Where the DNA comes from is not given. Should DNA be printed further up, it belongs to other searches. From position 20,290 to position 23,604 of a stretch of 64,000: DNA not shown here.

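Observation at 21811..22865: Dispersed 12-bp coding repeat family (GATTCG-NN-GRCC / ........) present in both orientations in the giant ORF and again in the Liv-fusion linker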

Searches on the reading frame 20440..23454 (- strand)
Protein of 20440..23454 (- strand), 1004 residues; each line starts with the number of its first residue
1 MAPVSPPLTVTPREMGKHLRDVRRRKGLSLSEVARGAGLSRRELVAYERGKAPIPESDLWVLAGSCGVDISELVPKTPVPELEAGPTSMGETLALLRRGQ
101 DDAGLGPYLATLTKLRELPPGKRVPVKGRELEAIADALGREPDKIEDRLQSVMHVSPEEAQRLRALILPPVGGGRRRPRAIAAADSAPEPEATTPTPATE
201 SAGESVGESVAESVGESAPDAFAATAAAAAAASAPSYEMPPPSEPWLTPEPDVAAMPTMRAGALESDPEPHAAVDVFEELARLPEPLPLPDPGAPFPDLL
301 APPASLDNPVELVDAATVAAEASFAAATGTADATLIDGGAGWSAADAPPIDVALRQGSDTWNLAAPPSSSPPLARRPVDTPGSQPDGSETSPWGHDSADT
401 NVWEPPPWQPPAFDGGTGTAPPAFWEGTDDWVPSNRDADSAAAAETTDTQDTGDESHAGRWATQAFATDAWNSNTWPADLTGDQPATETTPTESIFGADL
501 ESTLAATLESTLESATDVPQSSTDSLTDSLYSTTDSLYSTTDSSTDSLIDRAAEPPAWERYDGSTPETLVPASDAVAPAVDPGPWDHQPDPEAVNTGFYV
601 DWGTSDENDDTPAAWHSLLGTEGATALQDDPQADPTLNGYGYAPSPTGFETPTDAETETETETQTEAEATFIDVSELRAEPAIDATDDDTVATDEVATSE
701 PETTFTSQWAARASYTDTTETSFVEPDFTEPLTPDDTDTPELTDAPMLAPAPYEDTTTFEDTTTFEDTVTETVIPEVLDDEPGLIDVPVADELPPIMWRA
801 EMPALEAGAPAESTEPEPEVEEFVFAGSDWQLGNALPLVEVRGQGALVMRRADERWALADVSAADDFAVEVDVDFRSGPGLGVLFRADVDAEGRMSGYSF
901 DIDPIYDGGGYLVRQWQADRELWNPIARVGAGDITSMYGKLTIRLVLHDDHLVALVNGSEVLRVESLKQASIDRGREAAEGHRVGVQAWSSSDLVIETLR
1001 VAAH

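Call 9: search_protein_families(library=pfam, proteins=[window:20440-23454:-], max_evalue=0.01)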
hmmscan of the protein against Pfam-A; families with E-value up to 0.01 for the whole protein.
window:20440-23454:- (1004 aa): 4 families
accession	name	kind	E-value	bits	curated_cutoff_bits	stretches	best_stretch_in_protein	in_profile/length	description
PF13560.12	HTH_31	-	6.6e-10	39.6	27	1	14-72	1-60/64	Helix-turn-helix domain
PF01381.28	HTH_3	-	1.8e-09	37.9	23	1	19-73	1-55/55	Helix-turn-helix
PF12844.13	HTH_19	-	0.00014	22.2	30.2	1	16-57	1-41/64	Helix-turn-helix domain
PF06439.18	3keto-disac_hyd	-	0.0061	17.1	26.8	0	844-989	30-175/187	3-keto-disaccharide hydrolase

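Call 13: find_homologous_proteins(query=window:20440-23454:-)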
Query window:20440-23454:- (1004 aa): 79 proteins with E <= 0.001 among 8000 candidates.
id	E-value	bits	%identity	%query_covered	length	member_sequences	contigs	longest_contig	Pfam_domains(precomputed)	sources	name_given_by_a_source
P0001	7.3e-219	748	76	21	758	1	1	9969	PF01381.29,PF13560.13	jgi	jgi:transcriptional regulator with XRE-family HTH domain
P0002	8.9e-214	731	68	25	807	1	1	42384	PF01381.29,PF13560.13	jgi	jgi:transcriptional regulator with XRE-family HTH domain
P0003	1.0e-209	718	42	63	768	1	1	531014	PF12844.14,PF06439.19,PF01381.29,PF13560.13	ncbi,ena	-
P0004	6.5e-209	715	76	21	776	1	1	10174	PF12844.14,PF01381.29,PF13560.13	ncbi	ncbi:MAG: helix-turn-helix domain-containing protein [Acidimicrobiia bacterium]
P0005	4.7e-206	705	62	27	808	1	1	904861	PF06439.19,PF01381.29,PF13560.13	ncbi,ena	-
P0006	6.6e-206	705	66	27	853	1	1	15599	PF06439.19,PF01381.29,PF13560.13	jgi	jgi:transcriptional regulator with XRE-family HTH domain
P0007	2.0e-201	690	81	19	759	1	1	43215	PF12844.14,PF01381.29,PF13560.13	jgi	jgi:transcriptional regulator with XRE-family HTH domain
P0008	5.1e-201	689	79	21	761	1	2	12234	PF06439.19,PF01381.29,PF13560.13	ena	-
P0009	1.3e-194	667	69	26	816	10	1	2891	PF06439.19,PF01381.29,PF13560.13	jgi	jgi:transcriptional regulator with XRE-family HTH domain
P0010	5.3e-193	662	75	21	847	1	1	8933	PF06439.19,PF01381.29,PF13560.13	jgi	jgi:transcriptional regulator with XRE-family HTH domain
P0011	8.1e-192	658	68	27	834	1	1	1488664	PF12844.14,PF06439.19,PF01381.29,PF13560.13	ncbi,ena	-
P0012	2.7e-189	650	77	18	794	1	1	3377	PF01381.29,PF13560.13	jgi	-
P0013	2.3e-185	637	84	18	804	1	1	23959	PF06439.19,PF01381.29,PF13560.13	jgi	jgi:transcriptional regulator with XRE-family HTH domain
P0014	2.5e-185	637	62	28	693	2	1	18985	PF06439.19,PF01381.29,PF13560.13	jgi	-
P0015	1.6e-184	634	65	23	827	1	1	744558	PF06439.19,PF01381.29,PF13560.13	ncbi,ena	-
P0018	1.6e-182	628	77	18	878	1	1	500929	PF12844.14,PF06439.19,PF01381.29,PF13560.13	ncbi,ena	-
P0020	5.7e-179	616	48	42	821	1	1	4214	PF12844.14,PF06439.19,PF01381.29,PF13560.13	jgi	-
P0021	9.6e-179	615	67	21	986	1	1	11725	PF01381.29,PF13560.13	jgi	jgi:transcriptional regulator with XRE-family HTH domain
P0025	4.4e-171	590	76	21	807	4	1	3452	PF06439.19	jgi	-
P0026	5.6e-171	589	48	43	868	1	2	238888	PF06439.19,PF01381.29,PF13560.13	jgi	jgi:transcriptional regulator with XRE-family HTH domain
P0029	2.1e-161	558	59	28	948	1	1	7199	PF06439.19,PF01381.29,PF13560.13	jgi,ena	-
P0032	4.6e-154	533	51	34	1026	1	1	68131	PF06439.19,PF01381.29,PF13560.13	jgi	jgi:transcriptional regulator with XRE-family HTH domain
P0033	4.0e-153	530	40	48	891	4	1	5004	PF06439.19,PF01381.29,PF13560.13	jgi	jgi:transcriptional regulator with XRE-family HTH domain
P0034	2.4e-147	511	46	42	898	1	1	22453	PF06439.19,PF01381.29,PF13560.13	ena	-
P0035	1.2e-144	502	53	26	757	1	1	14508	PF06439.19,PF01381.29,PF13560.13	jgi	jgi:transcriptional regulator with XRE-family HTH domain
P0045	6.5e-122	427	72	22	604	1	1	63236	PF06439.19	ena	-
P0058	4.9e-105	371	49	42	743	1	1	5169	PF06439.19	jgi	jgi:hypothetical protein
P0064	1.1e-95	340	52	26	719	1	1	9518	PF12844.14,PF06439.19,PF01381.29,PF13560.13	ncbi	-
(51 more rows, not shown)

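Call 59: find_encoding_contigs(protein=P0021, flank=1000, max_places=1)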
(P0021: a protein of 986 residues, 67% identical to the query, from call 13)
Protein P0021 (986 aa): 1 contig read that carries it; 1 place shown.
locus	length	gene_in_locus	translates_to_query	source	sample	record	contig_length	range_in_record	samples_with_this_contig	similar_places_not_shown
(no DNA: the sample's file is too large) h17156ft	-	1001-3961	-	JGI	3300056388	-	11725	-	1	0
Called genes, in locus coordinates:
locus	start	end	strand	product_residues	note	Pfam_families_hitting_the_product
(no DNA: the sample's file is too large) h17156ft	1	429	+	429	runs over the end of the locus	PF01545:Cation_efflux, PF14534:DUF4440, PF07366:SnoaL, PF12680:SnoaL_2, PF13474:SnoaL_3 (weak)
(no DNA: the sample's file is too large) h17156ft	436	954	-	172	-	PF00132:Hexapep (weak), PF25087:GMPPB_C (faint), PF25084:LbH_EIF2B (weak), PF00132:Hexapep (weak)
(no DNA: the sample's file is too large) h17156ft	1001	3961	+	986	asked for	PF01381:HTH_3, PF13560:HTH_31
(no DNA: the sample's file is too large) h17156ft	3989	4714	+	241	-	PF01209:Ubie_methyltran, PF13489:Methyltransf_23, PF13847:Methyltransf_31, PF08241:Methyltransf_11, PF08242:Methyltransf_12, PF13649:Methyltransf_25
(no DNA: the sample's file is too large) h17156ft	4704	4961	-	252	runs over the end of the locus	PF13641:Glyco_tranf_2_3, PF00535:Glycos_transf_2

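Call 60: find_encoding_contigs(protein=P0018, flank=1000, max_places=1)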
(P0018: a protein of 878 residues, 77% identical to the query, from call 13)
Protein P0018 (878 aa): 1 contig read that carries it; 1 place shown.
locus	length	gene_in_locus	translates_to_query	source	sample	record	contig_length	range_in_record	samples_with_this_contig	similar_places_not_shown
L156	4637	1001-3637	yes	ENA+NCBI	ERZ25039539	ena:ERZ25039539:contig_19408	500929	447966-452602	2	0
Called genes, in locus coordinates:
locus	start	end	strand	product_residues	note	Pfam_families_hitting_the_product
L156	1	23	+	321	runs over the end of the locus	PF01545:Cation_efflux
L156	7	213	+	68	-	PF07366:SnoaL, PF13474:SnoaL_3 (weak), PF12680:SnoaL_2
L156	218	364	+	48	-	PF12680:SnoaL_2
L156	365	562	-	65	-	-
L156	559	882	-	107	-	PF00132:Hexapep (weak), PF25087:GMPPB_C (faint), PF00132:Hexapep (weak)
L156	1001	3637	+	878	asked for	PF01381:HTH_3, PF12844:HTH_19 (faint), PF13560:HTH_31, PF06439:3keto-disac_hyd (weak)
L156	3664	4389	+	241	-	PF01209:Ubie_methyltran, PF13489:Methyltransf_23, PF13847:Methyltransf_31, PF08241:Methyltransf_11, PF08242:Methyltransf_12, PF13649:Methyltransf_25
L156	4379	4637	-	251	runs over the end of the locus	PF13641:Glyco_tranf_2_3, PF00535:Glycos_transf_2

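Call 71: predict_structure(alignment_id=A1)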
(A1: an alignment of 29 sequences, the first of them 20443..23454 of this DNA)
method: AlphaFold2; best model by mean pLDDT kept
length: 1004 residues; sequences in the alignment: 29
mean_pLDDT: 56.9   pTM: 0.41
mean pLDDT of the five models: 56.9, 56.2, 55.5, 53.9, 53.1
residues with pLDDT >= 90: 256; 70-90: 71; 50-70: 66; < 50: 611
segments of 3 or more residues with pLDDT < 50: 1-5, 78-89, 172-194, 198-240, 243-273, 305-376, 378-391, 393-410, 415-588, 592-671, 673-724, 726-730, 735-745, 747-775, 777-811
pLDDT, mean of each block of 10 residues (from residue 1): 53 94 96 95 97 94 94 73 40 56 81 88 81 92 94 93 88 39 34 44 44 40 34 40 44 35 34 63 71 64 49 32 31 28 31 35 34 43 47 40 41 39 37 33 36 31 36 33 39 38 35 37 35 41 37 40 41 41 42 41 36 33 35 36 35 43 45 42 39 42 36 36 43 46 44 40 39 43 45 40 38 60 91 77 85 81 95 95 97 95 92 95 93 94 97 97 97 95 93 93 89
secondary structure, 60 per line:
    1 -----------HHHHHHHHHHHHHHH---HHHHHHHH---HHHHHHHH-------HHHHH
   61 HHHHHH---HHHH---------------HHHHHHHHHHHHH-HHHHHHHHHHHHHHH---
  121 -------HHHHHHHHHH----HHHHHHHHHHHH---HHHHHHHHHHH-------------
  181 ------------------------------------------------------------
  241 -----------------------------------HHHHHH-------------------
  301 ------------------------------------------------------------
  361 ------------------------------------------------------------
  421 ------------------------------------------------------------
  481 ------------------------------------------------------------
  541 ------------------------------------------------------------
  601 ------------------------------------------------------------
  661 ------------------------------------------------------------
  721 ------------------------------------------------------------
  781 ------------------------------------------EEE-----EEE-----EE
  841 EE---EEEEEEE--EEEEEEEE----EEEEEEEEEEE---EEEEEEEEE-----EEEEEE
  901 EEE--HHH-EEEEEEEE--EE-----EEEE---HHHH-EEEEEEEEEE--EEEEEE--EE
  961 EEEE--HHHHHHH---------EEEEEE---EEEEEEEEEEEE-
elements in order (helices of 4 or more, strands of 3 or more residues): H12-26 H30-37 H41-48 H56-66 H70-73 H89-101 H103-117 H128-137 H142-153 H157-167 H276-281 E823-825 E831-833 E839-842 E846-852 E855-862 E867-877 E881-889 E895-903 E910-917 E927-930 H934-937 E939-948 E951-956 E959-964 H967-973 E983-988 E992-1003

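Call 73: fold_search(model_id=the predicted structure, library=pdb)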
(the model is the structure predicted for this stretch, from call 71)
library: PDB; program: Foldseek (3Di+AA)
matches with E <= 10: 1631; with E <= 0.001: 529
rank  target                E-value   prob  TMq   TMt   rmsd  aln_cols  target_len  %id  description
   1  4b1m_A                3.1e-09  1.00  0.13  0.73   3.1       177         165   16  CARBOHYDRATE BINDING MODULE CBM66 FROM BACILLUS SUBTILIS (released 2012-12-12)
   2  4b1m_C                5.0e-09  1.00  0.14  0.78   3.4       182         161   16  CARBOHYDRATE BINDING MODULE CBM66 FROM BACILLUS SUBTILIS (released 2012-12-12)
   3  4azz_A                5.5e-09  1.00  0.13  0.67   4.1       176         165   15  Carbohydrate binding module CBM66 from Bacillus subtilis (released 2012-07-25)
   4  4b1l                  1.4e-08  1.00  0.13  0.68   4.5       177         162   14  CARBOHYDRATE BINDING MODULE CBM66 FROM BACILLUS SUBTILIS (released 2012-12-12)
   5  4jqt_A                1.5e-08  1.00  0.14  0.31   4.6       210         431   16  Crystal structure of a putative glycosyl hydrolase (BT3469) from Bacteroides thetaiotaomicron VPI-5482 at 2.49 A resol (released 2013-04-17)
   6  4b1m_B                2.0e-08  1.00  0.13  0.72   3.2       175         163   17  CARBOHYDRATE BINDING MODULE CBM66 FROM BACILLUS SUBTILIS (released 2012-12-12)
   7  5nxb_A                9.6e-08  1.00  0.13  0.19   7.2       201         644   14  Mouse galactocerebrosidase in complex with saposin A (released 2017-05-24)
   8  3zr5_A                1.2e-07  1.00  0.13  0.20   7.0       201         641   14  STRUCTURE OF GALACTOCEREBROSIDASE FROM MOUSE (released 2011-09-28)
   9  4ccc_A                1.4e-07  1.00  0.13  0.20   7.0       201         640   14  STRUCTURE OF MOUSE GALACTOCEREBROSIDASE WITH 4NBDG: ENZYME-SUBSTRATE COMPLEX (released 2013-12-11)
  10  2dur_A                6.7e-07  1.00  0.14  0.52   4.4       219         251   10  Crystal structure of VIP36 exoplasmic/lumenal domain, Ca2+/Man2-bound form (released 2007-07-24)
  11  2duo_A                7.5e-07  1.00  0.14  0.52   4.7       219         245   10  Crystal structure of VIP36 exoplasmic/lumenal domain, Ca2+-bound form (released 2007-07-24)
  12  4hxc                  7.9e-07  1.00  0.11  0.35   8.8       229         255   14  Crystal structure of a putative glycosyl hydrolase (BACUNI_00951) from Bacteroides uniformis ATCC 8492 at 2.15 A resolut (released 2012-11-28)
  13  1oq1_C                8.3e-07  1.00  0.14  0.56   4.6       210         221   12  Crystal Structure of Protein of Unknown Function with Galectin-like Fold from Bacillus subtilis (released 2003-09-23)
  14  1oq1_A                9.2e-07  1.00  0.14  0.56   5.6       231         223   11  Crystal Structure of Protein of Unknown Function with Galectin-like Fold from Bacillus subtilis (released 2003-09-23)
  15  8tda_A                1.1e-06  1.00  0.10  0.31  10.3       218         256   13  Structure of Bacteroides thetaiotaomicron 3-Keto-2-hydroxy-glucal-hydratase BT2 (released 2024-06-12)
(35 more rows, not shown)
